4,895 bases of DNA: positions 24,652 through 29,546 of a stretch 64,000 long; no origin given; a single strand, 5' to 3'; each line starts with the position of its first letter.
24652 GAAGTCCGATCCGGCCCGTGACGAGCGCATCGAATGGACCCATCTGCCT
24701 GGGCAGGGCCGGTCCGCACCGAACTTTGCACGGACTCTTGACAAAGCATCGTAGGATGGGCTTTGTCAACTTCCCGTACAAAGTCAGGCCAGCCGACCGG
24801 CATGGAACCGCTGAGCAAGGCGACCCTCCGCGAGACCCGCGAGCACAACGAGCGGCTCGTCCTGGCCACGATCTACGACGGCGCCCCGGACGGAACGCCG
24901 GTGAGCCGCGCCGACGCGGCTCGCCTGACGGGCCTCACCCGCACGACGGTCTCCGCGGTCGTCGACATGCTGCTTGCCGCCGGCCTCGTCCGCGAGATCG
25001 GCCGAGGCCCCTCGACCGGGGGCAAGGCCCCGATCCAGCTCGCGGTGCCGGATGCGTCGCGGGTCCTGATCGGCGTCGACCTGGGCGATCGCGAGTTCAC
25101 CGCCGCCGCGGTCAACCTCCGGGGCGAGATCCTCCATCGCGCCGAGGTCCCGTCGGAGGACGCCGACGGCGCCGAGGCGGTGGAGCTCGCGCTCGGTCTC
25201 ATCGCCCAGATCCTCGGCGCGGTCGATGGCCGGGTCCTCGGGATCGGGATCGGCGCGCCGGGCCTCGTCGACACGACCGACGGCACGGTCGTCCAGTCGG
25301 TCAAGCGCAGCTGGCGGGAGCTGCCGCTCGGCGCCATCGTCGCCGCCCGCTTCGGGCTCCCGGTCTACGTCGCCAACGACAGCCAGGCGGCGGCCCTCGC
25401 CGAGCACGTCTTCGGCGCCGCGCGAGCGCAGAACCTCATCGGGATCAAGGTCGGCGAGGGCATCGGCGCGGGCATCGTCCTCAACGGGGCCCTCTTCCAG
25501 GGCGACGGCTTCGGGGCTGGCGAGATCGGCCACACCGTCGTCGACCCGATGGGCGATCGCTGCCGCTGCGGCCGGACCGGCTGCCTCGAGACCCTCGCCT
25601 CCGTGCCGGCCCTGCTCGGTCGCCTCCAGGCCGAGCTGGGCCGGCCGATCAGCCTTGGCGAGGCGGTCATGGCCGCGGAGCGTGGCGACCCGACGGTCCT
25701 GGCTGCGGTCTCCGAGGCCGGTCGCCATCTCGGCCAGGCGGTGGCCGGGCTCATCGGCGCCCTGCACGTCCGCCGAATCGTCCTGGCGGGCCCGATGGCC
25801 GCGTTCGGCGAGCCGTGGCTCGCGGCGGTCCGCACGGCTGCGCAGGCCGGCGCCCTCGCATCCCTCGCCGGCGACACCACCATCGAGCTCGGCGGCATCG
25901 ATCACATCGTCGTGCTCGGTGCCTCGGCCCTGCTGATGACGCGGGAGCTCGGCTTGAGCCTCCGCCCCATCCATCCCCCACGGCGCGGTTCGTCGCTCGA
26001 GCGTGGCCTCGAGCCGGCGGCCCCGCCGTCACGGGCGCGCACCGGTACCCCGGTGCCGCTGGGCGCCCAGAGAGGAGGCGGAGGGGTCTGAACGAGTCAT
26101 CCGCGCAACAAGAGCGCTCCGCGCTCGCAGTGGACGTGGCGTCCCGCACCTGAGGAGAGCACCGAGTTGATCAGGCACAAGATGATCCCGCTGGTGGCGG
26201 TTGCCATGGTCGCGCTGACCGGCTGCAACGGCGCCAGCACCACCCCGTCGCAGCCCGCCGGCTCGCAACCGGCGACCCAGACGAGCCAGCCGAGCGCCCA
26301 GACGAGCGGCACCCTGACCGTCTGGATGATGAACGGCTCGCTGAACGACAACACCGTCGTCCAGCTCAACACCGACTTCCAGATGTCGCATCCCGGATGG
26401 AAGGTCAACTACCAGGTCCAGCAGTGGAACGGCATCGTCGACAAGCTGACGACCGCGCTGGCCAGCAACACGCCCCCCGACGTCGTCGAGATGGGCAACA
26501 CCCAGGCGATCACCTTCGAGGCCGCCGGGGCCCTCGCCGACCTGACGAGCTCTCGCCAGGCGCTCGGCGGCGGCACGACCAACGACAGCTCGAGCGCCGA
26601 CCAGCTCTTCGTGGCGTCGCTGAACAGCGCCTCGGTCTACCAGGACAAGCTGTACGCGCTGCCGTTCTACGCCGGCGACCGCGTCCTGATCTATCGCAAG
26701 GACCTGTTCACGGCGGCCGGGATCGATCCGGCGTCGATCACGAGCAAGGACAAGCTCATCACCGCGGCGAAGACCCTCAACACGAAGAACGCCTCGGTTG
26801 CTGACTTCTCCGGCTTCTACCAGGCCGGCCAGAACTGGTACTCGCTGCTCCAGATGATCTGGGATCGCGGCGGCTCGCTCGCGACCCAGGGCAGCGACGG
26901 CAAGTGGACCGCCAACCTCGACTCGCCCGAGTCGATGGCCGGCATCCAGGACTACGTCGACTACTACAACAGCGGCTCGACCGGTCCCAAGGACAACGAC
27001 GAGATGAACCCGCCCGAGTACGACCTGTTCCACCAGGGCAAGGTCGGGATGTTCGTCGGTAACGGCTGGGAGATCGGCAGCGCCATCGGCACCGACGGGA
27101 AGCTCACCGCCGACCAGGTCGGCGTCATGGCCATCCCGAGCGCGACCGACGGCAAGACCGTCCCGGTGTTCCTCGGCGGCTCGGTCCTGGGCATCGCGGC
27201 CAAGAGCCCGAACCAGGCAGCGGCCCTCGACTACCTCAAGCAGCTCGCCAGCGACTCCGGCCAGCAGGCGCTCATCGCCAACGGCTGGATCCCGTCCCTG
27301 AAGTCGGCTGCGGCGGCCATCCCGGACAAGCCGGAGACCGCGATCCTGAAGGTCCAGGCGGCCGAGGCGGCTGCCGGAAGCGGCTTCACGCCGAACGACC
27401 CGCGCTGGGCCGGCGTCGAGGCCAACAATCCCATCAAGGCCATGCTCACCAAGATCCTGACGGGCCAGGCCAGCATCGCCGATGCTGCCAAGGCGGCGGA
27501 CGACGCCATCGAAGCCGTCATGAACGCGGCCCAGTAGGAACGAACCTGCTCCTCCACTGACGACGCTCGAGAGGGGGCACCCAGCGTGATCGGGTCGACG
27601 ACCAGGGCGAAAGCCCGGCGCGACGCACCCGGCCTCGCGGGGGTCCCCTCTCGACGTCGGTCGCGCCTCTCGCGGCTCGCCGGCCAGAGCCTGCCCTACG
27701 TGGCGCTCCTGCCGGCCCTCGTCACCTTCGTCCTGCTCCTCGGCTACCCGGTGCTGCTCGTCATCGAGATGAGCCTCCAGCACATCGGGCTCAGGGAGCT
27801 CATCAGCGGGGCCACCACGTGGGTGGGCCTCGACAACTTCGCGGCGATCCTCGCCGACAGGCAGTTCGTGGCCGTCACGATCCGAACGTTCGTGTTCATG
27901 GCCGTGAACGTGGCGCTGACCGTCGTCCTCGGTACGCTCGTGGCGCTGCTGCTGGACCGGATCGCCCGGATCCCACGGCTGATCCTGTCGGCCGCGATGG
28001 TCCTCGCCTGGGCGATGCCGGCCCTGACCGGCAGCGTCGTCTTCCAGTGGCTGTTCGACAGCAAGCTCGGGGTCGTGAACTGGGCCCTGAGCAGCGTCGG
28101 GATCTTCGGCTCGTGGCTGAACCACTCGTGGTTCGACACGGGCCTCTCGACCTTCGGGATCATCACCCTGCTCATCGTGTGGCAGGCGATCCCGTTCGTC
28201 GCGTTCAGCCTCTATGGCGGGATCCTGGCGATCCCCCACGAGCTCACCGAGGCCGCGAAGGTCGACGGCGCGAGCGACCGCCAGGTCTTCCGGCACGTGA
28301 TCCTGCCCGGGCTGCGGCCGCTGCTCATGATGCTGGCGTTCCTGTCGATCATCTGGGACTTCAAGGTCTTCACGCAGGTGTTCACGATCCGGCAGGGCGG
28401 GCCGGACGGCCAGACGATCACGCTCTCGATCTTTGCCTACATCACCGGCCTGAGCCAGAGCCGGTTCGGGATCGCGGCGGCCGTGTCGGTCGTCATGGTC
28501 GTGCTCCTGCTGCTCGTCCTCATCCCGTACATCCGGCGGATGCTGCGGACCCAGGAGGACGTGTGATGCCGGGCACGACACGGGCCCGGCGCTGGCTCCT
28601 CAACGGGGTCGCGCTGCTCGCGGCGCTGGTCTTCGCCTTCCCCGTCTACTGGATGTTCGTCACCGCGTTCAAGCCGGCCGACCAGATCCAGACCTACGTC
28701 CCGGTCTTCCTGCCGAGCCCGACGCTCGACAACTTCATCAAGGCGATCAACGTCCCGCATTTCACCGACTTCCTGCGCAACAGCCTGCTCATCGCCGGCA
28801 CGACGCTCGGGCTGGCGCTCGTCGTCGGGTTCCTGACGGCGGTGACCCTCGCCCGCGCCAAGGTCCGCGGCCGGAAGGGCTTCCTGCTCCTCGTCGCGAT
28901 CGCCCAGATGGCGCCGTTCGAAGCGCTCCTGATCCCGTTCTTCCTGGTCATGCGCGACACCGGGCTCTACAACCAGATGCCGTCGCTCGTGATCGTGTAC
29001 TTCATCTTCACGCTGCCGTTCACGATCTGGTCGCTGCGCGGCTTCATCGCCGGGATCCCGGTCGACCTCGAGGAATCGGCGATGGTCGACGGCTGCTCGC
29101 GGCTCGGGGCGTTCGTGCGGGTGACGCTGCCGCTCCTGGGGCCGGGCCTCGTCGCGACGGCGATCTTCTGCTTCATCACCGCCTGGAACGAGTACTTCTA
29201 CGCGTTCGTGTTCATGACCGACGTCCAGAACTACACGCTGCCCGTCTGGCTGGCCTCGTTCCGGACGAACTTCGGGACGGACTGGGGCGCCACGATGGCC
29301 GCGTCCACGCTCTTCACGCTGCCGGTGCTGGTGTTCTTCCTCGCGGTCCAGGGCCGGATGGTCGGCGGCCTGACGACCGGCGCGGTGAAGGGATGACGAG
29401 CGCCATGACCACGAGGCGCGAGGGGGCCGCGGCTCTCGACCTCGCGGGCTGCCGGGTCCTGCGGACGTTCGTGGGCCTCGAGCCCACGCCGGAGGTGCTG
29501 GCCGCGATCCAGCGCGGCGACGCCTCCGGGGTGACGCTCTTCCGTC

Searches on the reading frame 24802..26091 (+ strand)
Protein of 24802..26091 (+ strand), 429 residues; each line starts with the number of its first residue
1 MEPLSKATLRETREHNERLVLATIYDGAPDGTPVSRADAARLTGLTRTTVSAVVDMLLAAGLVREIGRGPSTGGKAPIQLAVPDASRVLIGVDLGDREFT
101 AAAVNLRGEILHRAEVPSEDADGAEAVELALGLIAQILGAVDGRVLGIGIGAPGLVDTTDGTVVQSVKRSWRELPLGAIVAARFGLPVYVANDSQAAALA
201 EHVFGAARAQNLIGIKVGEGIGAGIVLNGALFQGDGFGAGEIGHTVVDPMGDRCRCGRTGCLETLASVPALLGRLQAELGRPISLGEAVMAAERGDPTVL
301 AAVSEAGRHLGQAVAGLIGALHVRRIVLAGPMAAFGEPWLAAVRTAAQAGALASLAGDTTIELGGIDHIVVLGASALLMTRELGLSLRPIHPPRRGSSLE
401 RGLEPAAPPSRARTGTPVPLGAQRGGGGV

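Call 19: search_protein_families(library=pfam, proteins=[window:24802-26091:+], max_evalue=0.001)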
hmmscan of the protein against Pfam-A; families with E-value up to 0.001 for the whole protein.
window:24802-26091:+ (429 aa): 3 families
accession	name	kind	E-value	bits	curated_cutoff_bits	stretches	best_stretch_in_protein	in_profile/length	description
PF00480.26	ROK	-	6.6e-55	187.1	22.9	1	90-378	2-291/294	ROK family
PF12802.13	MarR_2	-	6.5e-06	26.7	27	1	19-64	9-51/61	MarR family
PF13545.12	HTH_Crp_2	-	0.00099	19.5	27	0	32-68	21-57/70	Crp-like helix-turn-helix domain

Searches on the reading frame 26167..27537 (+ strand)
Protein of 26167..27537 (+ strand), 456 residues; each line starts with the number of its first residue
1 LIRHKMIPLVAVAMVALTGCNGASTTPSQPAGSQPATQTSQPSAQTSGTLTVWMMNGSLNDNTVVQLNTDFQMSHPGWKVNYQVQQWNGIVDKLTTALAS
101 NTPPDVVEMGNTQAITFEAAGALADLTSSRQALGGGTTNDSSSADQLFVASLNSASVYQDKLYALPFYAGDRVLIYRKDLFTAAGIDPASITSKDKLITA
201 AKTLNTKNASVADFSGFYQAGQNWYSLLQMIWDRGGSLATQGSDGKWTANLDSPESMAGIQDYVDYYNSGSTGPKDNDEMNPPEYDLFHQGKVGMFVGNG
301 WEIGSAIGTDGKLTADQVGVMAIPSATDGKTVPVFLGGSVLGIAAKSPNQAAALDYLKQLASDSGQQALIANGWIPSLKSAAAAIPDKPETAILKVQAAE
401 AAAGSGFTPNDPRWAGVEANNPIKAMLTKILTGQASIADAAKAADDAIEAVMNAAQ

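Call 19: search_protein_families(library=pfam, proteins=[window:26167-27537:+], max_evalue=0.001)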
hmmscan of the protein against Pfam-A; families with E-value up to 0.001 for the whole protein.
window:26167-27537:+ (456 aa): 3 families
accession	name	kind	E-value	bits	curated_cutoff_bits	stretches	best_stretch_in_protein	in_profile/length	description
PF01547.30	SBP_bac_1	-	6.1e-36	125.4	26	1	67-367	13-307/307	Bacterial extracellular solute-binding protein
PF13416.11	SBP_bac_8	-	5.6e-31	108.8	27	1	69-384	4-270/279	Bacterial extracellular solute-binding protein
PF13531.11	SBP_bac_11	-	3e-05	24.3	25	0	341-374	193-226/227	Bacterial extracellular solute-binding protein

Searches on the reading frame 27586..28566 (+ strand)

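Call 19: search_protein_families(library=pfam, proteins=[window:27586-28566:+], max_evalue=0.001)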
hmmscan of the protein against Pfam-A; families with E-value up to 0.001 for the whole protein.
window:27586-28566:+ (326 aa): 1 family
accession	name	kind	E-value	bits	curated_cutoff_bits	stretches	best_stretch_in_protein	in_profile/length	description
PF00528.27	BPD_transp_1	-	3.8e-17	63.1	26.4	1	114-312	3-172/184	Binding-protein-dependent transport system inner membrane component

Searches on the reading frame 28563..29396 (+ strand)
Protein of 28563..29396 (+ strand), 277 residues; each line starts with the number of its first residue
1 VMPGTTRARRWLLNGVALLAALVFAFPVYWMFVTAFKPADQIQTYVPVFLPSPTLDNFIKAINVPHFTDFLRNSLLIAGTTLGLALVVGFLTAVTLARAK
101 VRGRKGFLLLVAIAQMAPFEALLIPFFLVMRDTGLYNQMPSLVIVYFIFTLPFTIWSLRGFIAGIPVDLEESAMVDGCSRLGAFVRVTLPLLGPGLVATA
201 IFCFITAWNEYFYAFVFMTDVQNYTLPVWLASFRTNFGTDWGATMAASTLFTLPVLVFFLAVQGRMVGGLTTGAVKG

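Call 19: search_protein_families(library=pfam, proteins=[window:28563-29396:+], max_evalue=0.001)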
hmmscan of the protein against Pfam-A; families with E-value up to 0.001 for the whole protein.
window:28563-29396:+ (277 aa): 1 family
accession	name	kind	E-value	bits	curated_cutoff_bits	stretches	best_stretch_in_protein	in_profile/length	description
PF00528.27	BPD_transp_1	-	3.1e-14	53.6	26.4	1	86-264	2-176/184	Binding-protein-dependent transport system inner membrane component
